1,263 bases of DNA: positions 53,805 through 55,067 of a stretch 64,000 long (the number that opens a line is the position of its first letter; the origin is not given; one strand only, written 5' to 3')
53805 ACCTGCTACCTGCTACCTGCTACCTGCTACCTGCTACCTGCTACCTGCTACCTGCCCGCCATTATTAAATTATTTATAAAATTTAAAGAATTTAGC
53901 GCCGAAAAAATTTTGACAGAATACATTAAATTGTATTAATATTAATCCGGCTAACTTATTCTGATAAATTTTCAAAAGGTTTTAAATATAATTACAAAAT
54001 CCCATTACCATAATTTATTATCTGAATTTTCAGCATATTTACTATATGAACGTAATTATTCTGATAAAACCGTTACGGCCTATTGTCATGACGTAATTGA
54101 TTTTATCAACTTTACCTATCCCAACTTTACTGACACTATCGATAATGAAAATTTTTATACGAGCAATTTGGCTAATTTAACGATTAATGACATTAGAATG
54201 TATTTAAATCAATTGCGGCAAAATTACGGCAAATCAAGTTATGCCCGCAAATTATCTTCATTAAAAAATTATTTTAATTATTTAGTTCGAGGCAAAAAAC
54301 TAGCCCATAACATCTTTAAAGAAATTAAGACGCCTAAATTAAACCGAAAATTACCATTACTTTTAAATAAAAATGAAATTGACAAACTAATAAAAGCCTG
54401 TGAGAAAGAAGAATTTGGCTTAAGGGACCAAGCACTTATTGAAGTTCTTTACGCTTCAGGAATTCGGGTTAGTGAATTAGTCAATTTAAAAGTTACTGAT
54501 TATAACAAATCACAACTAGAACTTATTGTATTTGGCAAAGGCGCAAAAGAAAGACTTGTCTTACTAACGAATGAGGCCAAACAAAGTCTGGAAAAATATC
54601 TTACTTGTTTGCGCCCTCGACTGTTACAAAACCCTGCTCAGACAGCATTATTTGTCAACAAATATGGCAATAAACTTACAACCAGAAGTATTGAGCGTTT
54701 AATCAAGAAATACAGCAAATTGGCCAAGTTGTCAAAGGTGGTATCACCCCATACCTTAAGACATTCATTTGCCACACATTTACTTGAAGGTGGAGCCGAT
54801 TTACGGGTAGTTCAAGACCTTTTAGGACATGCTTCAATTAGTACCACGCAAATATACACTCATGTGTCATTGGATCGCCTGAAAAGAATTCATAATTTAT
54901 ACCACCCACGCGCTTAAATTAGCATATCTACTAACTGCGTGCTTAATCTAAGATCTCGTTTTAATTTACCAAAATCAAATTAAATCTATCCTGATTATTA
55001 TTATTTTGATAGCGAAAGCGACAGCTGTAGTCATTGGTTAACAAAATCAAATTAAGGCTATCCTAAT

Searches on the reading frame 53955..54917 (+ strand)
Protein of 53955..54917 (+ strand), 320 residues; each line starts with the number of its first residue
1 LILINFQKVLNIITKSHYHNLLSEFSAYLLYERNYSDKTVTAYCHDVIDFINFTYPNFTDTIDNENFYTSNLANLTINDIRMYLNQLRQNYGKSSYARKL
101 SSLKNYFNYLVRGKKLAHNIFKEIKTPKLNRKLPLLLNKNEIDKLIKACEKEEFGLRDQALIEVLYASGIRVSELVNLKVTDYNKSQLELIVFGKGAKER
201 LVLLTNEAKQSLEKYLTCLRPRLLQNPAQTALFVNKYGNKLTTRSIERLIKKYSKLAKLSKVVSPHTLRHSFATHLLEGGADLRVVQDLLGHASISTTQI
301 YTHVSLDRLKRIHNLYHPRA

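Call 11: search_protein_families(library=pfam, proteins=[window:53955-54917:+])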
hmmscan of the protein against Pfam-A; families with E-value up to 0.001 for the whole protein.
window:53955-54917:+ (320 aa): 3 families
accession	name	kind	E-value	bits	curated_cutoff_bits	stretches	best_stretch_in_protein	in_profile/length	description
PF00589.27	Phage_integrase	-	1.9e-47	161.6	27.1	1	137-305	3-169/172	Phage integrase family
PF02899.23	Phage_int_SAM_1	-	2.5e-14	53.7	22.3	1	23-112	2-81/83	Phage integrase, N-terminal SAM-like domain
PF13495.12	Phage_int_SAM_4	-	9e-08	32.9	27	1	21-111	1-79/85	Phage integrase, N-terminal SAM-like domain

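Call 15: find_homologous_proteins(query=window:53955-54917:+)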
Query window:53955-54917:+ (320 aa): 8000 proteins with E <= 0.001 among 8000 candidates; the best 120 are listed.
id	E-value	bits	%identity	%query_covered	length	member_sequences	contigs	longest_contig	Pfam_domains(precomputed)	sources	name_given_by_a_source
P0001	1.1e-150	519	97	78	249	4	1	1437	PF00589.28,PF02899.24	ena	-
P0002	1.9e-105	371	61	93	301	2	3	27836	PF00589.28,PF02899.24,PF22823.3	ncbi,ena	-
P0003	4.6e-77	278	46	93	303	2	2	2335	PF13102.13,PF00589.28,PF02899.24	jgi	jgi:tyrosine recombinase XerC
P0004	8.4e-77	277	45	93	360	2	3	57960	PF00589.28,PF02899.24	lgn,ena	-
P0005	9.6e-77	277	46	93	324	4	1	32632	PF13495.13,PF00589.28,PF02899.24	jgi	jgi:integrase/recombinase XerC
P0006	1.7e-76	276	46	94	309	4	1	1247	PF00589.28,PF02899.24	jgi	jgi:tyrosine recombinase XerC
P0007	3.6e-76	275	44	99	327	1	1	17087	PF00589.28,PF02899.24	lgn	-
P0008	3.9e-76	275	45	93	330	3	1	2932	PF13495.13,PF00589.28,PF02899.24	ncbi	-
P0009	5.5e-76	274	44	94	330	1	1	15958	PF00589.28,PF02899.24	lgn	-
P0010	6.4e-76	274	44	94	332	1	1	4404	PF00589.28,PF02899.24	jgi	jgi:integrase/recombinase XerC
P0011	8.1e-76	274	45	94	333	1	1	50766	PF00589.28,PF02899.24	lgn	-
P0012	8.2e-76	274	42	94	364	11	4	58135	PF00589.28,PF02899.24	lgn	-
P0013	1.2e-75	273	44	94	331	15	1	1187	PF00589.28,PF02899.24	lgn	-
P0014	1.3e-75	273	46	94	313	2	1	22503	PF00589.28,PF02899.24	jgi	jgi:tyrosine recombinase XerC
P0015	1.6e-75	273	43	93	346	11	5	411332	PF13495.13,PF00589.28,PF02899.24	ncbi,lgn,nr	ncbi:MAG: tyrosine recombinase XerC [Candidatus Obscuribacterales bacterium]|nr:tyrosine recombinase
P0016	1.6e-75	273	44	94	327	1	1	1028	PF00589.28,PF02899.24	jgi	jgi:tyrosine recombinase XerC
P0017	1.9e-75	272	46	94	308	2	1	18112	PF00589.28,PF02899.24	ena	-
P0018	2.0e-75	272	42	94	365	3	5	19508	PF00589.28,PF02899.24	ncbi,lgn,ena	-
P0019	2.9e-75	272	43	94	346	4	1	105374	PF00589.28,PF02899.24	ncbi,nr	ncbi:MAG: tyrosine recombinase XerC [Candidatus Obscuribacterales bacterium]|nr:tyrosine recombinase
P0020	3.7e-75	271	43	93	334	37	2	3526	PF00589.28,PF02899.24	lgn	-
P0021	3.9e-75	271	44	94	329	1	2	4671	PF00589.28,PF02899.24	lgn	-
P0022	4.1e-75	271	42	94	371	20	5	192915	PF00589.28,PF02899.24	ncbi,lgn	-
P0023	4.1e-75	271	43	94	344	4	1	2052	PF00589.28,PF02899.24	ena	-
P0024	4.3e-75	271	44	94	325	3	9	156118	PF00589.28,PF02899.24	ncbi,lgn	ncbi:MAG TPA: site-specific tyrosine recombinase/integron integrase [Oculatellaceae cyanobacterium]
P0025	5.1e-75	271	42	94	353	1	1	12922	PF00589.28,PF02899.24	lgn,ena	-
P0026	5.4e-75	271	41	94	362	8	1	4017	PF00589.28,PF02899.24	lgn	-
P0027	6.5e-75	271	42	94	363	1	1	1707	PF00589.28,PF02899.24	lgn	-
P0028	6.7e-75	271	45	94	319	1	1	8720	PF00589.28,PF02899.24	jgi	jgi:integrase/recombinase XerC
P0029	7.1e-75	270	43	94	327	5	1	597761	PF00589.28,PF02899.24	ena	-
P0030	7.3e-75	270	44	93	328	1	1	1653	PF00589.28,PF02899.24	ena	-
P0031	7.8e-75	270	44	94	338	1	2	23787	PF00589.28,PF02899.24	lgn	-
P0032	8.1e-75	270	42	94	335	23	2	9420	PF00589.28,PF02899.24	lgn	-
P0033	9.4e-75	270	41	94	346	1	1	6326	PF00589.28,PF02899.24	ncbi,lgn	-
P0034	9.4e-75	270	43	94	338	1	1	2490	PF13495.13,PF00589.28,PF02899.24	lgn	-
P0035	1.0e-74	270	45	94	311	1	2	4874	PF00589.28,PF02899.24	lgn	-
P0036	1.5e-74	269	44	94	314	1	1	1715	PF00589.28,PF02899.24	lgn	-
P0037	1.6e-74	269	47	93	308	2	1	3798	PF00589.28,PF02899.24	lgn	-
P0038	1.8e-74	269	46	94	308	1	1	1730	PF00589.28,PF02899.24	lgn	-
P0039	1.9e-74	269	41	94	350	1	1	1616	PF00589.28,PF02899.24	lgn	-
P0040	2.3e-74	269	43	94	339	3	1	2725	PF00589.28,PF02899.24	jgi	-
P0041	3.8e-74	268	40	94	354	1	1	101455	PF00589.28,PF02899.24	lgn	-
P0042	4.0e-74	268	44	94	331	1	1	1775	PF00589.28,PF02899.24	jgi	jgi:site-specific recombinase XerD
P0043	4.5e-74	268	41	94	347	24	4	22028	PF00589.28,PF02899.24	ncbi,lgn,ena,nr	ncbi:MAG TPA: tyrosine recombinase XerC [Candidatus Melainabacteria bacterium]|nr:tyrosine recombina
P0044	4.8e-74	268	40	94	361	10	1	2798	PF00589.28,PF02899.24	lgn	-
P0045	4.8e-74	268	44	93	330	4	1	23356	PF00589.28,PF02899.24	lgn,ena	-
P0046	4.8e-74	268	42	94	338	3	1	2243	PF00589.28,PF02899.24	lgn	-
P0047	5.4e-74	268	45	94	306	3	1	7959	PF00589.28,PF02899.24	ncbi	ncbi:MAG TPA: site-specific tyrosine recombinase/integron integrase [Candidatus Obscuribacterales ba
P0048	5.8e-74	267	45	93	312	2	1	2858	PF00589.28,PF02899.24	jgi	-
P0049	6.5e-74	267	44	94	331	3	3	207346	PF00589.28,PF02899.24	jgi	jgi:site-specific recombinase XerD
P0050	8.4e-74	267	43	93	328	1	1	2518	PF00589.28,PF02899.24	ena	-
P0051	1.0e-73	267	47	93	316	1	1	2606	PF13495.13,PF13102.13,PF00589.28,PF02899.24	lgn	-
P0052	1.1e-73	267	42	94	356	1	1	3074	PF00589.28,PF02899.24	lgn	-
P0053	1.3e-73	266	44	94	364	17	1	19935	PF00589.28,PF02899.24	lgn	-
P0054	1.4e-73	266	43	93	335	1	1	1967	PF00589.28,PF02899.24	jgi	jgi:integrase/recombinase XerC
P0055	1.5e-73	266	44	94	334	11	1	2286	PF00589.28,PF02899.24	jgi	-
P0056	1.5e-73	266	41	97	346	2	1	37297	PF00589.28,PF02899.24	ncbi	-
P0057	1.5e-73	266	42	94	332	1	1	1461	PF00589.28,PF02899.24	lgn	-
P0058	1.6e-73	266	40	95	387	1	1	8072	PF00589.28,PF02899.24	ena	-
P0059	1.9e-73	266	46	94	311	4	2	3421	PF00589.28,PF02899.24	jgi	jgi:integrase/recombinase XerC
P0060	1.9e-73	266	41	94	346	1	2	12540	PF00589.28,PF02899.24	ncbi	-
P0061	2.7e-73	265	41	94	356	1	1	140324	PF00589.28,PF02899.24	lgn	-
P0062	3.1e-73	265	40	95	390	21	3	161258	PF00589.28,PF02899.24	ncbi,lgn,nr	ncbi:tyrosine recombinase XerC [bacterium]|nr:tyrosine recombinase XerC [bacterium] MBP9809371.1 tyr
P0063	3.4e-73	265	42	94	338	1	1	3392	PF00589.28,PF02899.24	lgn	-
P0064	3.4e-73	265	41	97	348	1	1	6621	PF00589.28,PF02899.24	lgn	-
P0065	3.6e-73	265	42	94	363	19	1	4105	PF00589.28,PF02899.24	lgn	-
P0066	3.8e-73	265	43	94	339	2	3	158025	PF00589.28,PF02899.24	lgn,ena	-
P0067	4.1e-73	265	43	94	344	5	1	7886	PF00589.28,PF02899.24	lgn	-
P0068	4.9e-73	264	41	98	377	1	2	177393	PF00589.28,PF02899.24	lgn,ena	-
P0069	5.1e-73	264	41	98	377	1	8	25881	PF00589.28,PF02899.24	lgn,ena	-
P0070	5.1e-73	264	41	98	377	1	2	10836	PF00589.28,PF02899.24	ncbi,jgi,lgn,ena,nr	ncbi:MAG: site-specific tyrosine recombinase XerD [Cyanobacteria bacterium PR.023]|nr:site-specific 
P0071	5.8e-73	264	40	98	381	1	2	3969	PF00589.28,PF02899.24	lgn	-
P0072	5.9e-73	264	42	94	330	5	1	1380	PF00589.28,PF02899.24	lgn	-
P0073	6.1e-73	264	41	98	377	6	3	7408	PF00589.28,PF02899.24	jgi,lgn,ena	-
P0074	6.3e-73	264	40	98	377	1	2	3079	PF00589.28,PF02899.24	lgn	-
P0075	6.3e-73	264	43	94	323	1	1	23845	PF00589.28,PF02899.24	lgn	-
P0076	6.7e-73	264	47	95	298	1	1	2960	PF13495.13,PF00589.28,PF02899.24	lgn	-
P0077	8.7e-73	264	40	98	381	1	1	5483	PF00589.28,PF02899.24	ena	-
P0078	9.8e-73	263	41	98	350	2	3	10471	PF00589.28,PF02899.24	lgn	-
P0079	1.2e-72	263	41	98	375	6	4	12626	PF00589.28,PF02899.24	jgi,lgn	-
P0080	1.3e-72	263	43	93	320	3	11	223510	PF00589.28,PF02899.24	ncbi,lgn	-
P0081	1.4e-72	263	42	94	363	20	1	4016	PF00589.28,PF02899.24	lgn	-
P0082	1.4e-72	263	40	98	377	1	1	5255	PF00589.28,PF02899.24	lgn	-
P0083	1.4e-72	263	40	98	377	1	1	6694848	PF00589.28,PF02899.24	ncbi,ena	-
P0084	1.6e-72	263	40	95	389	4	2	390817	PF00589.28,PF02899.24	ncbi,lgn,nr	ncbi:MAG: tyrosine recombinase XerC [Candidatus Melainabacteria bacterium]|nr:tyrosine recombinase X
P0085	2.0e-72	262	43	94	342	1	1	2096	PF00589.28,PF02899.24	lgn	-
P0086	2.6e-72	262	41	93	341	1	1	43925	PF00589.28,PF02899.24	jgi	jgi:site-specific recombinase XerD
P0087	3.3e-72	262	40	94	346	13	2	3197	PF00589.28,PF02899.24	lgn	-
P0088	4.1e-72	261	43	94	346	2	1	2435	PF00589.28,PF02899.24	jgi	-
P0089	4.7e-72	261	41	93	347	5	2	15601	PF00589.28,PF02899.24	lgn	-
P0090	5.0e-72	261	40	94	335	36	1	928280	PF00589.28,PF02899.24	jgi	jgi:site-specific recombinase XerD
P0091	6.6e-72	261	42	94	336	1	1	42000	PF13495.13,PF00589.28,PF02899.24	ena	-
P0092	6.6e-72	261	42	96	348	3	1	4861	PF00589.28,PF02899.24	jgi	-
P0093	7.2e-72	261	41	95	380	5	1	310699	PF00589.28,PF02899.24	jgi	-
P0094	8.1e-72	260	44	94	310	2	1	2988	PF00589.28,PF02899.24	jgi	-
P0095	8.6e-72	260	42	94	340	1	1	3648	PF00589.28,PF02899.24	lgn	-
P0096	1.1e-71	260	40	94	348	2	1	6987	PF00589.28,PF02899.24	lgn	-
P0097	1.2e-71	260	42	94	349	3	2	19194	PF00589.28,PF02899.24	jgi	-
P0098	1.3e-71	260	44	94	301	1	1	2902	PF00589.28,PF02899.24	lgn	-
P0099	1.3e-71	260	40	94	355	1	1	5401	PF00589.28,PF02899.24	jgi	jgi:site-specific recombinase XerD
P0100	1.4e-71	260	40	93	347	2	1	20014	PF00589.28,PF02899.24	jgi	jgi:integrase/recombinase XerC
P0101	1.6e-71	259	44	93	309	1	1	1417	PF00589.28,PF02899.24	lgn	-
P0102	1.8e-71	259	39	94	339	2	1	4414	PF13495.13,PF00589.28,PF02899.24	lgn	-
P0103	2.1e-71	259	41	93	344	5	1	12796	PF00589.28,PF02899.24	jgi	-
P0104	2.3e-71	259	42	95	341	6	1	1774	PF00589.28,PF02899.24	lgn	-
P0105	2.7e-71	259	46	93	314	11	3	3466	PF13495.13,PF13102.13,PF00589.28,PF02899.24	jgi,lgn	-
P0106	2.8e-71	259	43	94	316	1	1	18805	PF00589.28,PF02899.24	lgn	-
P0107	2.8e-71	259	47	93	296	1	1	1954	PF13495.13,PF00589.28,PF02899.24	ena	-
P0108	4.3e-71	258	40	93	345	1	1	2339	PF00589.28,PF02899.24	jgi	jgi:site-specific recombinase XerD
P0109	4.4e-71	258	42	94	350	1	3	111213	PF00589.28,PF02899.24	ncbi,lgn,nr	ncbi:MAG: tyrosine recombinase XerC [Cyanobacteria bacterium SZAS LIN-2]|nr:tyrosine recombinase Xer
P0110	5.2e-71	258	41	94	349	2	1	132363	PF00589.28,PF02899.24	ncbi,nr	ncbi:MAG: tyrosine recombinase XerC [Cyanobacteria bacterium REEB67]|nr:tyrosine recombinase XerC [C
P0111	6.5e-71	257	45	94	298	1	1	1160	PF13495.13,PF00589.28,PF02899.24,PF22823.3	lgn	-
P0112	6.9e-71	257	45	94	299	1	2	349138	PF00589.28,PF02899.24,PF22823.3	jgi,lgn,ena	-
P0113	7.2e-71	257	39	94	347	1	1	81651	PF00589.28,PF02899.24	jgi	jgi:site-specific recombinase XerD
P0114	9.2e-71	257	49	77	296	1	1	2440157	PF00589.28,PF02899.24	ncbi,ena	-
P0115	1.1e-70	257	44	94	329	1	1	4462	PF00589.28,PF02899.24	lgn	-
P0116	1.3e-70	256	46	93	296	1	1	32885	PF00589.28,PF02899.24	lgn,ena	-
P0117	2.1e-70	256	42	94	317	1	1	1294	PF00589.28,PF02899.24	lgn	-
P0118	2.3e-70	256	45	93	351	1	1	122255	PF00589.28,PF02899.24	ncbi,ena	-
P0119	2.3e-70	256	40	94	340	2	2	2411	PF00589.28,PF02899.24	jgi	jgi:site-specific recombinase XerD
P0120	2.3e-70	256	42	94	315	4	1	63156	PF00589.28,PF02899.24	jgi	jgi:site-specific recombinase XerD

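Call 16: find_encoding_contigs(protein=P0002, flank=8000, max_places=6)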
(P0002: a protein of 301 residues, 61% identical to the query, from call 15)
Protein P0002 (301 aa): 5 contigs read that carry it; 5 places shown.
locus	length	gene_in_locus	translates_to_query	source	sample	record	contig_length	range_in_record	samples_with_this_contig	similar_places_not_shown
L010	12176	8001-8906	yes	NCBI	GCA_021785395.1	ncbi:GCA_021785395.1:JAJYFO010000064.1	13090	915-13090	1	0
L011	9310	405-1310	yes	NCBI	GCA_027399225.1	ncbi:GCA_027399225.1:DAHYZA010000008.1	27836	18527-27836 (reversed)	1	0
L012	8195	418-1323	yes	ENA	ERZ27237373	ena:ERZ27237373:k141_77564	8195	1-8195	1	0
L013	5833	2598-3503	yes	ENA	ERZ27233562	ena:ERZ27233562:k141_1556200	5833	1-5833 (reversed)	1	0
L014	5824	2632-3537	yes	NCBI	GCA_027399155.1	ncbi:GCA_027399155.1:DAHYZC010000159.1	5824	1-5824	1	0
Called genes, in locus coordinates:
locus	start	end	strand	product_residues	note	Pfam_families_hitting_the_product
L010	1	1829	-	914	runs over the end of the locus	?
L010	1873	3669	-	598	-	PF04997:RNA_pol_Rpb1_1, PF00623:RNA_pol_Rpb1_2, PF04983:RNA_pol_Rpb1_3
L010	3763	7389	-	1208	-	PF04563:RNA_pol_Rpb2_1, PF04561:RNA_pol_Rpb2_2, PF04565:RNA_pol_Rpb2_3, PF10385:RNA_pol_Rpb2_45, PF00562:RNA_pol_Rpb2_6, PF04560:RNA_pol_Rpb2_7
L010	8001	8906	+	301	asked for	PF02899:Phage_int_SAM_1, PF22823:MrpR_C_cat (faint), PF00589:Phage_integrase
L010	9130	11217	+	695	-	PF00912:Transgly, PF00905:Transpeptidase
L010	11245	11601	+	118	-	PF08308:PEGA (faint)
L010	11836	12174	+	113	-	?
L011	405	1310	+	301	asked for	PF02899:Phage_int_SAM_1, PF22823:MrpR_C_cat (faint), PF00589:Phage_integrase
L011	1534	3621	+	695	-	PF00912:Transgly, PF00905:Transpeptidase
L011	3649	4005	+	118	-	PF08308:PEGA (faint)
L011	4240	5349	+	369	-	PF07670:Gate, PF07662:Nucleos_tra2_C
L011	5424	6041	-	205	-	-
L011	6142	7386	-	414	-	PF09594:GT87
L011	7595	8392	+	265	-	-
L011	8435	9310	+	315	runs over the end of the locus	-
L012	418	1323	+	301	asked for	PF02899:Phage_int_SAM_1, PF22823:MrpR_C_cat (faint), PF00589:Phage_integrase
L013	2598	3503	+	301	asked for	PF02899:Phage_int_SAM_1, PF22823:MrpR_C_cat (faint), PF00589:Phage_integrase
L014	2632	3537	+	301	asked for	PF02899:Phage_int_SAM_1, PF22823:MrpR_C_cat (faint), PF00589:Phage_integrase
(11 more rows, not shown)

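Call 18: search_protein_families(library=ncbifam, proteins=[window:53955-54917:+])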
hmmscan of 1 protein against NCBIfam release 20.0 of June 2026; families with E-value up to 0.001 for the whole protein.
window:53955-54917:+ (320 aa): 13 families
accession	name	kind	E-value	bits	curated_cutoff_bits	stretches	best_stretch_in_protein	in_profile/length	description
TIGR02224.1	recomb_XerC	equivalog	4.7e-94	315.1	335.15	1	24-320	2-293/295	tyrosine recombinase XerC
NF001399.0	PRK00283.1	subfamily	2.8e-93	312.5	279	1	18-320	5-299/300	tyrosine recombinase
TIGR02225.1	recomb_XerD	equivalog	1.3e-91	307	329.6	1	24-320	2-290/290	site-specific tyrosine recombinase XerD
NF040815.2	recomb_XerA_Arch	equivalog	4.1e-68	229.8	220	1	25-312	3-262/263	site-specific tyrosine recombinase/integron integrase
NF002331.0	PRK01287.1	subfamily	1.1e-61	208.9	371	1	20-318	25-326/365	site-specific tyrosine recombinase XerC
TIGR02249.1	integrase_gron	subfamily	1.1e-42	146.5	265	2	241-305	237-301/315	integron integrase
NF003462.0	PRK05084.1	equivalog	2.5e-41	141.6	267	2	157-311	196-351/360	tyrosine recombinase XerS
NF011946.0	PRK15417.1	equivalog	1.5e-28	99.9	435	2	244-304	255-315/337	integron integrase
NF007370.0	PRK09870.1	subfamily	1.1e-20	74.1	221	1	135-313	11-188/200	tyrosine-type DNA invertase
NF007371.0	PRK09871.1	subfamily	1.8e-18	66.8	222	1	137-309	7-179/198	tyrosine-type DNA invertase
NF040693.1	recomb_GmtY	equivalog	2.4e-08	33.7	340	1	233-307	354-435/441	gamma-mobile-trio recombinase GmtY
NF041502.1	integrase_1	equivalog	6.2e-05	21.9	350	0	262-314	318-370/484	site-specific integrase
NF047926.1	integrase_GmtZ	equivalog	0.00024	19.2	600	1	234-308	401-474/784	gamma-mobile-trio integrase GmtZ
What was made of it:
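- On Xer recombinase family (for the neighbouring gene): TIGR02224 (XerC) scores 315 against 335 and TIGR02225 (XerD) scores 307 against 330, both just below (call 18).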

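Call 24: find_encoding_contigs(protein=P0001, flank=1200, max_places=10)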
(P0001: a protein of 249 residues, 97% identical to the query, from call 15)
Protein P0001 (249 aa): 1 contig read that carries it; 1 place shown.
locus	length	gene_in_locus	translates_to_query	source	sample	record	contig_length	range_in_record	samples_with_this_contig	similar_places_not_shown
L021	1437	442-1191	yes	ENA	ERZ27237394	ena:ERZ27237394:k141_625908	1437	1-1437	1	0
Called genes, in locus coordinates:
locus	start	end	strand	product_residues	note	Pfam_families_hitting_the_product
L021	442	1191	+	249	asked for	PF02899:Phage_int_SAM_1 (weak), PF00589:Phage_integrase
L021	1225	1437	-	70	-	?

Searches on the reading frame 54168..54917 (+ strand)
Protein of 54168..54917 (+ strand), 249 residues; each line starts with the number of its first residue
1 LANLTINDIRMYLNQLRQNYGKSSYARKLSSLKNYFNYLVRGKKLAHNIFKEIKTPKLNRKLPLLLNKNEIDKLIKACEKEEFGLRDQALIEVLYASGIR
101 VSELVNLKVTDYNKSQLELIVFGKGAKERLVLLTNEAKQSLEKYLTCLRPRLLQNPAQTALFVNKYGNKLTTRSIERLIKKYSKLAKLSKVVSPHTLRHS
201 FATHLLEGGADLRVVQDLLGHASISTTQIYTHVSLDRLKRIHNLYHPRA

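Call 23: find_encoding_contigs(protein=window:54168-54917:+, flank=1200, max_places=10)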
Protein window:54168-54917:+ (249 aa): 15 contigs read that carry it; 6 places shown.
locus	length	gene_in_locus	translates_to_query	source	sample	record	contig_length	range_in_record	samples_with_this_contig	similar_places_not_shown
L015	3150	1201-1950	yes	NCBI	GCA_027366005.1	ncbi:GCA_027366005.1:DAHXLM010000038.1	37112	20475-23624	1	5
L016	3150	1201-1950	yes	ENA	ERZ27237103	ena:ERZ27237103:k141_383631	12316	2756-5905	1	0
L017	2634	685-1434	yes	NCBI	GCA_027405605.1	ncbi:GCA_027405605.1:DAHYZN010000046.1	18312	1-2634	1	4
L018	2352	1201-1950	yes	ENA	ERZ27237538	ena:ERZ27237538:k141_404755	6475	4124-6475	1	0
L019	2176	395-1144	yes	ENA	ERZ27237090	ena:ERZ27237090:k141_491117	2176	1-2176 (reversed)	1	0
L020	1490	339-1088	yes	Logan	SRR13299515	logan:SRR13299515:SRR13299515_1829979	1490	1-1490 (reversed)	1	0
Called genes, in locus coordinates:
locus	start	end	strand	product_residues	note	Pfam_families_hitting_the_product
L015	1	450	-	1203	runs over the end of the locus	PF04563:RNA_pol_Rpb2_1, PF04561:RNA_pol_Rpb2_2, PF04565:RNA_pol_Rpb2_3, PF10385:RNA_pol_Rpb2_45, PF00562:RNA_pol_Rpb2_6, PF04560:RNA_pol_Rpb2_7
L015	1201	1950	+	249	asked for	PF02899:Phage_int_SAM_1 (weak), PF00589:Phage_integrase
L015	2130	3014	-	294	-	PF08032:SpoU_sub_bind, PF00588:SpoU_methylase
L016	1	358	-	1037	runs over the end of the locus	?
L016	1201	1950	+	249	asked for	PF02899:Phage_int_SAM_1 (weak), PF00589:Phage_integrase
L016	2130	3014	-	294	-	PF08032:SpoU_sub_bind, PF00588:SpoU_methylase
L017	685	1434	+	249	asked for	PF02899:Phage_int_SAM_1 (weak), PF00589:Phage_integrase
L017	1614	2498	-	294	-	PF08032:SpoU_sub_bind, PF00588:SpoU_methylase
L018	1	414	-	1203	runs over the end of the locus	PF04563:RNA_pol_Rpb2_1, PF04561:RNA_pol_Rpb2_2, PF04565:RNA_pol_Rpb2_3, PF10385:RNA_pol_Rpb2_45, PF00562:RNA_pol_Rpb2_6, PF04560:RNA_pol_Rpb2_7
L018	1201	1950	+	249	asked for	PF02899:Phage_int_SAM_1 (weak), PF00589:Phage_integrase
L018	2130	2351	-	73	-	?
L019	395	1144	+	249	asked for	PF02899:Phage_int_SAM_1 (weak), PF00589:Phage_integrase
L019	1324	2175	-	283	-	?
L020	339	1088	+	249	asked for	PF02899:Phage_int_SAM_1 (weak), PF00589:Phage_integrase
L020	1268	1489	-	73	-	?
